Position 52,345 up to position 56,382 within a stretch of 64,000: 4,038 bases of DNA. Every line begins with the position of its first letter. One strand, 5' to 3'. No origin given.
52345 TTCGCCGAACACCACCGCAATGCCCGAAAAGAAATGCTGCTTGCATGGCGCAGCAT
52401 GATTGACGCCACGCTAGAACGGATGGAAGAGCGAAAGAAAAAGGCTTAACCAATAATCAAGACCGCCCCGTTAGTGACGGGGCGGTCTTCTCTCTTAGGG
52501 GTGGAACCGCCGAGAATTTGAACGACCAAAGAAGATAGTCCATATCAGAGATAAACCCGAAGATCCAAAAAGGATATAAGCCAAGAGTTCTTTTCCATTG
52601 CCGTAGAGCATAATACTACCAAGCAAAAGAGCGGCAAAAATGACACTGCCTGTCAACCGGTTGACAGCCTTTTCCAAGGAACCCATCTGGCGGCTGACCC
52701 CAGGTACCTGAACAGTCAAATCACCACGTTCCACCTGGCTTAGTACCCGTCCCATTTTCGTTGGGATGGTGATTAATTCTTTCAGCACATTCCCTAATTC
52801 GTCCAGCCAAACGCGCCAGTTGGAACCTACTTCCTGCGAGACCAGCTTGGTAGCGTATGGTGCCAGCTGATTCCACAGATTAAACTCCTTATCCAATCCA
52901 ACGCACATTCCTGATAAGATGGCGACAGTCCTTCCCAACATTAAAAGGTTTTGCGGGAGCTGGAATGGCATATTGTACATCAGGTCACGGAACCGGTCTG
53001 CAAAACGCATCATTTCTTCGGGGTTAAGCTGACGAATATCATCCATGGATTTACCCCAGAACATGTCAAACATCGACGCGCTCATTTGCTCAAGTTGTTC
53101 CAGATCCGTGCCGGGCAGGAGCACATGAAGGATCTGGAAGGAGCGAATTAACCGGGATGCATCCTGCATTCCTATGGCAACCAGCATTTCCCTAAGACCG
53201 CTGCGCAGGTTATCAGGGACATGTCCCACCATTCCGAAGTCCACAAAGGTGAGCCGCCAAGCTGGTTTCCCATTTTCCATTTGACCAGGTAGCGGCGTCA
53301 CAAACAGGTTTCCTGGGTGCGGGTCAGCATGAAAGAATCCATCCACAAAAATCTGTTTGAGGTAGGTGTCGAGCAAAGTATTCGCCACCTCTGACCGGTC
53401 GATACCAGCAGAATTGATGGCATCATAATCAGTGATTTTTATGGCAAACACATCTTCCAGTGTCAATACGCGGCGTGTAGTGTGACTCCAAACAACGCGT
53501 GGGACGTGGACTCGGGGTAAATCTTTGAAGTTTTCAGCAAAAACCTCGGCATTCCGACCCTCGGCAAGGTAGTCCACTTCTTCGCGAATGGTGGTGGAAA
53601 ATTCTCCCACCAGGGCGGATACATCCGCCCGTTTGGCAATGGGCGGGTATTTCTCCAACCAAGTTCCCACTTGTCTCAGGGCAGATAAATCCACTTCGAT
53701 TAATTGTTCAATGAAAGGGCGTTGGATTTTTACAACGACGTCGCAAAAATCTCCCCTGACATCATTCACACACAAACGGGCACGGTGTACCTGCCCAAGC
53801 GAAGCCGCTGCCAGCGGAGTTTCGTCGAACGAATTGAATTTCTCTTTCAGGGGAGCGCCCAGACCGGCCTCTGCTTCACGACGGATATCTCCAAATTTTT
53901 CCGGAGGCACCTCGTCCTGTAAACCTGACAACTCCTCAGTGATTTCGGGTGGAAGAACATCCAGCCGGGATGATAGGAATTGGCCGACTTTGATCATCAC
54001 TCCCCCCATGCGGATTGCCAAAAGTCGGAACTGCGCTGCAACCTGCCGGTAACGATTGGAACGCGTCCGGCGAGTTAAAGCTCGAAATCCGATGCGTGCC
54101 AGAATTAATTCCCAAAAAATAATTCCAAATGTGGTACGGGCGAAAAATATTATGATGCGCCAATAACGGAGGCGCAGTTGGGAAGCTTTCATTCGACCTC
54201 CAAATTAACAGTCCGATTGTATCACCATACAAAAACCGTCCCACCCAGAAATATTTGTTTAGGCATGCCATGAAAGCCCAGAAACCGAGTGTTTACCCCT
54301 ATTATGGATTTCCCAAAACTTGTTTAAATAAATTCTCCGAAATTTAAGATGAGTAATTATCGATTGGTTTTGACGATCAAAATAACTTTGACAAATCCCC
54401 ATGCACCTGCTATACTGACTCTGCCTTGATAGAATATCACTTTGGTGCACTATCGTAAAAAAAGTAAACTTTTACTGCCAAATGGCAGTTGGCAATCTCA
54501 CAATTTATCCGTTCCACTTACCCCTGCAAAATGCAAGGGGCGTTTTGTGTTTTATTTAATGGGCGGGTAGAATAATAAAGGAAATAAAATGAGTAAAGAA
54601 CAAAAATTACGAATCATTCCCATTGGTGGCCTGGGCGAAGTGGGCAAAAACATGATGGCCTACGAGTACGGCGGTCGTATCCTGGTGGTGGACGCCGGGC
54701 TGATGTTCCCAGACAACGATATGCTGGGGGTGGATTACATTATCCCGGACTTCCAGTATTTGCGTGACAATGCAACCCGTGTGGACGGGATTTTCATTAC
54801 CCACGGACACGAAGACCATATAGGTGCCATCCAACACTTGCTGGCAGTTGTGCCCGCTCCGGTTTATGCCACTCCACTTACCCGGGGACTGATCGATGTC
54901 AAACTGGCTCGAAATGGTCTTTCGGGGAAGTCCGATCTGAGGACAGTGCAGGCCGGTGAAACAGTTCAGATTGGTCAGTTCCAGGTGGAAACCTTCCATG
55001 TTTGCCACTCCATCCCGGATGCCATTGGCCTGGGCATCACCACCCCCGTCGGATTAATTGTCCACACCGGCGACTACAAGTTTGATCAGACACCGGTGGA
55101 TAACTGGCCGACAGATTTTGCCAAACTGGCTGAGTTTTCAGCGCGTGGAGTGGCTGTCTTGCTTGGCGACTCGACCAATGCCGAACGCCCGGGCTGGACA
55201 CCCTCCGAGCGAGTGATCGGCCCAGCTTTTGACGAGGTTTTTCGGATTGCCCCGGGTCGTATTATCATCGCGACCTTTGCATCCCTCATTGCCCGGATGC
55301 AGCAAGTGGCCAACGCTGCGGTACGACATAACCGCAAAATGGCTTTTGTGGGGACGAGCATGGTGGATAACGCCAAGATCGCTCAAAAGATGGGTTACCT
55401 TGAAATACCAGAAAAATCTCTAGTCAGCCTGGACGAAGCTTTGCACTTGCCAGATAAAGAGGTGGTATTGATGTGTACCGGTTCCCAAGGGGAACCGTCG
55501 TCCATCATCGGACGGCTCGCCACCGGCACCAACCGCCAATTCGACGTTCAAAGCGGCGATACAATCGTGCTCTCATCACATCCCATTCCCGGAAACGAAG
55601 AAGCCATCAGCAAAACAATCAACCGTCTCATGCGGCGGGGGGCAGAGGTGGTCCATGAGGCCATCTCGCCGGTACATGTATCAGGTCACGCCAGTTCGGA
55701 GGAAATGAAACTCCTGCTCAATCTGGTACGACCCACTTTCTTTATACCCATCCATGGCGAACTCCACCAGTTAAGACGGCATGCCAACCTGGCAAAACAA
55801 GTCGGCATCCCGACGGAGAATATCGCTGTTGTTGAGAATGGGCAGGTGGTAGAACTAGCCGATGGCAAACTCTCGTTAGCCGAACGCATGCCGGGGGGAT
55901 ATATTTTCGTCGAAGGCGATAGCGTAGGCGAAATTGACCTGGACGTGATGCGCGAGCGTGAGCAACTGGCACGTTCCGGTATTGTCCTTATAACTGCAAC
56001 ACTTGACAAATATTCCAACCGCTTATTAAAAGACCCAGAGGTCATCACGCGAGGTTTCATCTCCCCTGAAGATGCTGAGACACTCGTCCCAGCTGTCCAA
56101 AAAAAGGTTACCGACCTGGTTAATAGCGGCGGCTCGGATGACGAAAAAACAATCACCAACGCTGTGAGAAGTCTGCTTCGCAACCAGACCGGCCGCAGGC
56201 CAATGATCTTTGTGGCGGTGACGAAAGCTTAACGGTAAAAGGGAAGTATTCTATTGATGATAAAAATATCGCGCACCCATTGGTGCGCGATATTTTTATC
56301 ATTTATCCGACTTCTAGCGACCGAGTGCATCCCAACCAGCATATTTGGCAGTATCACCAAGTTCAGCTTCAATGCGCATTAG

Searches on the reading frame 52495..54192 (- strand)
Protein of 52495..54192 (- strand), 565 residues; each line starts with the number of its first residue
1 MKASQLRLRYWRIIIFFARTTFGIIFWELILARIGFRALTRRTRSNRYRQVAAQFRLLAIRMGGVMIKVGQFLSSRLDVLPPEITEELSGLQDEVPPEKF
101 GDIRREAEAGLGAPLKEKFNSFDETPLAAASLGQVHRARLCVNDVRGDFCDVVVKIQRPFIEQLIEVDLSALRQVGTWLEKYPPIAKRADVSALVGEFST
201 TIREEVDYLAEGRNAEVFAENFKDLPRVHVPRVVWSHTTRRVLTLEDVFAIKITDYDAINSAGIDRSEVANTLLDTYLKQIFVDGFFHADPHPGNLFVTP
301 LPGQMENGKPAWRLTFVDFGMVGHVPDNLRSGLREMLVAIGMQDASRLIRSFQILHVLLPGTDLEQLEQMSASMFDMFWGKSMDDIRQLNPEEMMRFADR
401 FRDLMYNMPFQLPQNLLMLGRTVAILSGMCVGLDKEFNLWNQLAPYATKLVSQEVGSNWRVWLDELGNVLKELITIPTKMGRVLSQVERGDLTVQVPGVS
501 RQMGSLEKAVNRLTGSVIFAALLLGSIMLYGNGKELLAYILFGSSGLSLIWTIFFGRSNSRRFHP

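Call 67: search_protein_families(library=pfam, proteins=[window:52495-54192:-], max_evalue=0.00001)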
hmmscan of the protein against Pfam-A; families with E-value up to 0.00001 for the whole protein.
window:52495-54192:- (565 aa): 1 family
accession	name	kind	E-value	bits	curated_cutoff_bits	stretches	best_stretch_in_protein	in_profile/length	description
PF03109.22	ABC1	-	3.6e-71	239.6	22.9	1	91-350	2-242/244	ABC1 atypical kinase-like domain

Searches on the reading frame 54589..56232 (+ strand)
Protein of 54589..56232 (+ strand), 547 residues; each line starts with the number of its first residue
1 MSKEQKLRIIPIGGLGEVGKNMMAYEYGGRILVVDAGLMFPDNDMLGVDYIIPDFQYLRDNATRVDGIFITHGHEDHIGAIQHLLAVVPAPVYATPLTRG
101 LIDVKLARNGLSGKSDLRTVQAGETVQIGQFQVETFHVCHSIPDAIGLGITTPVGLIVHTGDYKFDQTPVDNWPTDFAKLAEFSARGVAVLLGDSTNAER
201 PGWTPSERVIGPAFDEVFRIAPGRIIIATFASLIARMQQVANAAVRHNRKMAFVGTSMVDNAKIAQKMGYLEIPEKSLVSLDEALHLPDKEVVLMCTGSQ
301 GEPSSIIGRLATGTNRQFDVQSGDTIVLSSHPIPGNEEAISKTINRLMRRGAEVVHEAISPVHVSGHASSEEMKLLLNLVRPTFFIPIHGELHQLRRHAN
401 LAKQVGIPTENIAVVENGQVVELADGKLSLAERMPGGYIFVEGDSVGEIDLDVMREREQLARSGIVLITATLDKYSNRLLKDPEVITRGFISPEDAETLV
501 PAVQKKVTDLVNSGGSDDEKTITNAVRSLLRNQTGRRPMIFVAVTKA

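Call 67: search_protein_families(library=pfam, proteins=[window:54589-56232:+], max_evalue=0.00001)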
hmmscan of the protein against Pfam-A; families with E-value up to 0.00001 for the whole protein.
window:54589-56232:+ (547 aa): 5 families
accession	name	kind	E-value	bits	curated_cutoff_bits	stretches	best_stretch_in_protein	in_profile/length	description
PF22505.1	RNase_J_b_CASP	-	2e-46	157.3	27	1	223-347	2-126/126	Ribonuclease J, beta-CASP domain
PF17770.6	RNase_J_C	-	1.7e-18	67.9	23.8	1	453-545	1-100/102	Ribonuclease J C-terminal domain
PF12706.13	Lactamase_B_2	-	1.9e-10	41.1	27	1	56-164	23-144/200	Beta-lactamase superfamily domain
PF00753.33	Lactamase_B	-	2e-10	41.4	22.7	1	17-165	3-152/196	Metallo-beta-lactamase superfamily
PF07521.17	RMMBL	-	1.3e-09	38.3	21.6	1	354-409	4-60/63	Zn-dependent metallo-hydrolase RNA specificity domain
